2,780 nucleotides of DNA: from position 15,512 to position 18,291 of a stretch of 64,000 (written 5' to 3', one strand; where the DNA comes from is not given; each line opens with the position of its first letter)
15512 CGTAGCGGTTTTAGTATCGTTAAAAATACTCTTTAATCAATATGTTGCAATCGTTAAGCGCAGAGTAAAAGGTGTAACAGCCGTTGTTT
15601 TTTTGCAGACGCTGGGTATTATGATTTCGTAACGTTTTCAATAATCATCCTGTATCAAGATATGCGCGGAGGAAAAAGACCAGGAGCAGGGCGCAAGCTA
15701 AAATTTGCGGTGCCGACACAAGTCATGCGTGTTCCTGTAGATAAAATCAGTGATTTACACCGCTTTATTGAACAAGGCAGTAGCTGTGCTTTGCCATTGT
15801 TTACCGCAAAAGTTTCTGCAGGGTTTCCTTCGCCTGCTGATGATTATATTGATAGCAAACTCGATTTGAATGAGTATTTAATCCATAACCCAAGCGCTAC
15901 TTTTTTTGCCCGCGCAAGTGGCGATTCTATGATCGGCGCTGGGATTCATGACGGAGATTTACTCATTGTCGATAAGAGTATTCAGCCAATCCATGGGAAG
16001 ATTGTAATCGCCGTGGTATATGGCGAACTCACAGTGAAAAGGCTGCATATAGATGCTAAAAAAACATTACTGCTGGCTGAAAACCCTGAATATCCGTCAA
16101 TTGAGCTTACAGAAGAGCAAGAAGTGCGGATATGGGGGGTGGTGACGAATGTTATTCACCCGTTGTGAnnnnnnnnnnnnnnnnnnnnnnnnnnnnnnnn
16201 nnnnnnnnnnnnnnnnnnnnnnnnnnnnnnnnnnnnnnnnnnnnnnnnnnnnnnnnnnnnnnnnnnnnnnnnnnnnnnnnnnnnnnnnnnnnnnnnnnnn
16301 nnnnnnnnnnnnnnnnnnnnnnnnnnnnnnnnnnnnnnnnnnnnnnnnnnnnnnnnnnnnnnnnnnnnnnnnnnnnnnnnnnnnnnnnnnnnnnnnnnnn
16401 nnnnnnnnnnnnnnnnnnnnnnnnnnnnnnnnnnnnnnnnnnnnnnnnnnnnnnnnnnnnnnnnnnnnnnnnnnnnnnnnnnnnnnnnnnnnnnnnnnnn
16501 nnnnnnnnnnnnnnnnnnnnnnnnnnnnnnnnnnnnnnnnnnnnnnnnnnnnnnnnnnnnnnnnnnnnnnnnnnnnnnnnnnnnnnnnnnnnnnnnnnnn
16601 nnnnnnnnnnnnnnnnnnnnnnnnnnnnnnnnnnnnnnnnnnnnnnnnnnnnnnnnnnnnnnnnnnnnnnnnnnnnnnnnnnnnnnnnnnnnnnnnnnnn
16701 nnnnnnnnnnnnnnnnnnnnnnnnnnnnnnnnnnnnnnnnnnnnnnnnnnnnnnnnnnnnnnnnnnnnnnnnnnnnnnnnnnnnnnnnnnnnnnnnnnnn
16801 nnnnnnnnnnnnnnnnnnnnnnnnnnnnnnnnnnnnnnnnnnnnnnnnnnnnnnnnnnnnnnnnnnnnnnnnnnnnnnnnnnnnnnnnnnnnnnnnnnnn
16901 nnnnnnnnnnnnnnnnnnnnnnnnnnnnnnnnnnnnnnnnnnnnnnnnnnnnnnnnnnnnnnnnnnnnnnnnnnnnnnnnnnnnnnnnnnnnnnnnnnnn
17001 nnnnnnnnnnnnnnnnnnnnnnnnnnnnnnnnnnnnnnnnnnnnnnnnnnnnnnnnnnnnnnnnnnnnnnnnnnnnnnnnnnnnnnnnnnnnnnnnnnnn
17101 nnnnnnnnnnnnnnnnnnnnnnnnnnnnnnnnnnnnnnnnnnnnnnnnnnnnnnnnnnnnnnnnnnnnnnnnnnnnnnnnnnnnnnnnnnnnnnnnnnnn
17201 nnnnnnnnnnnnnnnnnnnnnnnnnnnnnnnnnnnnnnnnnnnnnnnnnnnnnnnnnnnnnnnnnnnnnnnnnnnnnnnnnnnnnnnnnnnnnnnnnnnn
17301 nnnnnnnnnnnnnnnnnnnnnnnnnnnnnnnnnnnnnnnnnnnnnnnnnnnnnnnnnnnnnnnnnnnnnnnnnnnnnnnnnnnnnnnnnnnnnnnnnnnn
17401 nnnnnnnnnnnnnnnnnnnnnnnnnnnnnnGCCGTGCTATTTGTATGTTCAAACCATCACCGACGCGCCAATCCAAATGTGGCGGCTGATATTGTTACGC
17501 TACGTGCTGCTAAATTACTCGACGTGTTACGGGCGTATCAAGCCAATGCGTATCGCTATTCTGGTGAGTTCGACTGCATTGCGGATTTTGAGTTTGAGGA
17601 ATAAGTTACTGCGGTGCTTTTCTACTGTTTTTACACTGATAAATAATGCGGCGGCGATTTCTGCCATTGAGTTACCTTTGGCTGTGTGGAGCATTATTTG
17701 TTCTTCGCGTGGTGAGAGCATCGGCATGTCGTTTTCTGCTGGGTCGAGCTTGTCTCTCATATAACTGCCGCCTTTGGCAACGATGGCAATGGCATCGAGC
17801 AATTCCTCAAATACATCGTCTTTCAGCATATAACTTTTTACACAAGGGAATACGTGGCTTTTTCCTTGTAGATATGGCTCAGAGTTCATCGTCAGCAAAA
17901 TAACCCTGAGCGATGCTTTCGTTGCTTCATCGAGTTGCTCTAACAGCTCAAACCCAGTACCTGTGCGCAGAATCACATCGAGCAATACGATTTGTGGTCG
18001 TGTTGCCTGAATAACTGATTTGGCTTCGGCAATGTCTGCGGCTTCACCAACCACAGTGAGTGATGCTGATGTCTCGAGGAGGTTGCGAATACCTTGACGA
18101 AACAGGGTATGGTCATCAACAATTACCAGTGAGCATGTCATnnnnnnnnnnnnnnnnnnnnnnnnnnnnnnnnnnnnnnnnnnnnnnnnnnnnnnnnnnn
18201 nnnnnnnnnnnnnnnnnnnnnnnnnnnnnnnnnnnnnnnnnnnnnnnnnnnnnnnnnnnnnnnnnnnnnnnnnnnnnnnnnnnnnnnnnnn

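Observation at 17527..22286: Bufferin-type RiPP operon (DUF2282 precursor - MNIO DUF692 - DUF2063 - DoxX) fused in one co-directional block with a 7TMR-DISM sensor kinase and NarL-type regulator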

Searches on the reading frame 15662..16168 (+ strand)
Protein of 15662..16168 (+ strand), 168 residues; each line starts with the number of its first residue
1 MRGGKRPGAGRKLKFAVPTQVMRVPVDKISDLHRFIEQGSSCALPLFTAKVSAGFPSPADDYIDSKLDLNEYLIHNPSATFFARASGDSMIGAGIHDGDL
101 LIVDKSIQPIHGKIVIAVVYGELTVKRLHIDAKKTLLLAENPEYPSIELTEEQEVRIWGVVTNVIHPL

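Call 20: search_protein_families(library=pfam, proteins=[window:15662-16168:+], max_evalue=0.001)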
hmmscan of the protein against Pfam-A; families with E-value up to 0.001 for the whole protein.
window:15662-16168:+ (168 aa): 1 family
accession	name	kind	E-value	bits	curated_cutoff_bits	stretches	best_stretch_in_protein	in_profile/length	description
PF00717.28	Peptidase_S24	-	6.8e-33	113.3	23.3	1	45-161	1-115/116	Peptidase S24-like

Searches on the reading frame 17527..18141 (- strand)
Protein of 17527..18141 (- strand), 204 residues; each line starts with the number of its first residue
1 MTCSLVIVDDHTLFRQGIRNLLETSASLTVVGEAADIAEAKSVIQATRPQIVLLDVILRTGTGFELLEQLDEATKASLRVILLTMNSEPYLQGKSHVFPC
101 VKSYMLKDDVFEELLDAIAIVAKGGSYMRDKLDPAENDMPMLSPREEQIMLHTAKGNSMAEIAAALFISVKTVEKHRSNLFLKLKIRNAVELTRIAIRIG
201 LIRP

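Call 3: search_protein_families(library=pfam, proteins=[window:17527-18141:-], max_evalue=0.01)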
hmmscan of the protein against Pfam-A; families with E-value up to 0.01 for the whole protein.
window:17527-18141:- (204 aa): 4 families
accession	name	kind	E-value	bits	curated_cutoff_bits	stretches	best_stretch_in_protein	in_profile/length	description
PF00196.25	GerE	-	2.9e-17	62.5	23.5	1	141-196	2-57/57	Bacterial regulatory proteins, luxR family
PF00072.30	Response_reg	-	5e-16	59.3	30.2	1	6-89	2-82/111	Response regulator receiver domain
PF08281.18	Sigma70_r4_2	-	0.0005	20.1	25.7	1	141-178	10-48/54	Sigma-70, region 4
PF13384.12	HTH_23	-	0.003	17.8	24.6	1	148-177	9-38/50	Homeodomain-like domain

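Call 4: search_protein_families(library=ncbifam, proteins=[window:17527-18141:-], max_evalue=0.01)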
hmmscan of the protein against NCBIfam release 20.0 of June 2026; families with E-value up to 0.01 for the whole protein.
window:17527-18141:- (204 aa): 63 families (the best 25 are shown)
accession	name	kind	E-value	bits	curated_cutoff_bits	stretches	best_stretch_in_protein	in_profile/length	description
NF052445.1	RespRegMctR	equivalog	6.3e-36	123.7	300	1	4-201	3-204/205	two-component system response regulator MctR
NF011896.0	PRK15369.1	equivalog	4.2e-33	114.7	242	1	3-202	4-210/211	two component system response regulator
NF007018.1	PRK09483.1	equivalog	5.4e-32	111.2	280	1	4-202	3-209/217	UvrY/SirA/GacA family response regulator transcription factor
NF047785.1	respo_reg_MadR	equivalog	1.3e-31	109.6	300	1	5-202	3-209/209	MadR family response regulator transcription factor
NF007708.0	PRK10403.1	equivalog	3.9e-26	91.8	343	1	4-193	8-205/215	nitrate/nitrite response regulator protein NarP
NF007935.0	PRK10651.1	equivalog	5.9e-26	91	250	1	3-192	7-206/216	two-component system response regulator NarL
NF007685.0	PRK10360.1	equivalog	9.4e-23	81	258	1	5-194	4-190/196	response regulator transcription factor UhpA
NF007403.0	PRK09935.1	equivalog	1.4e-19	70.6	271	1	3-197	4-205/210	fimbria biosynthesis transcriptional regulator FimZ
NF007419.0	PRK09958.1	equivalog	3.7e-19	69.1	251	1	6-198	4-200/204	acid-sensing system DNA-binding response regulator EvgA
NF006900.1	PRK09390.1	equivalog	3e-14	53.1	255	1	4-199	6-200/203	response regulator FixJ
NF008098.0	PRK10840.1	equivalog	4.2e-13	49.3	235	1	4-192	5-201/216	response regulator transcription factor RcsB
NF007505.1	PRK10100.1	equivalog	3.6e-12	46.4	250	1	28-189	22-192/204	biofilm master transcriptional regulator CsgD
NF008677.0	PRK11697.1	equivalog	5.4e-12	45.6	246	1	4-84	3-81/238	two-component system response regulator BtsR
NF040749.1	tetrathio_RR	equivalog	3e-10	40.1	290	1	7-193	4-185/191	tetrathionate respiration response regulator TtrR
TIGR02875.1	spore_0_A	equivalog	4.4e-10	39.2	200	1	4-89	4-90/262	sporulation transcription factor Spo0A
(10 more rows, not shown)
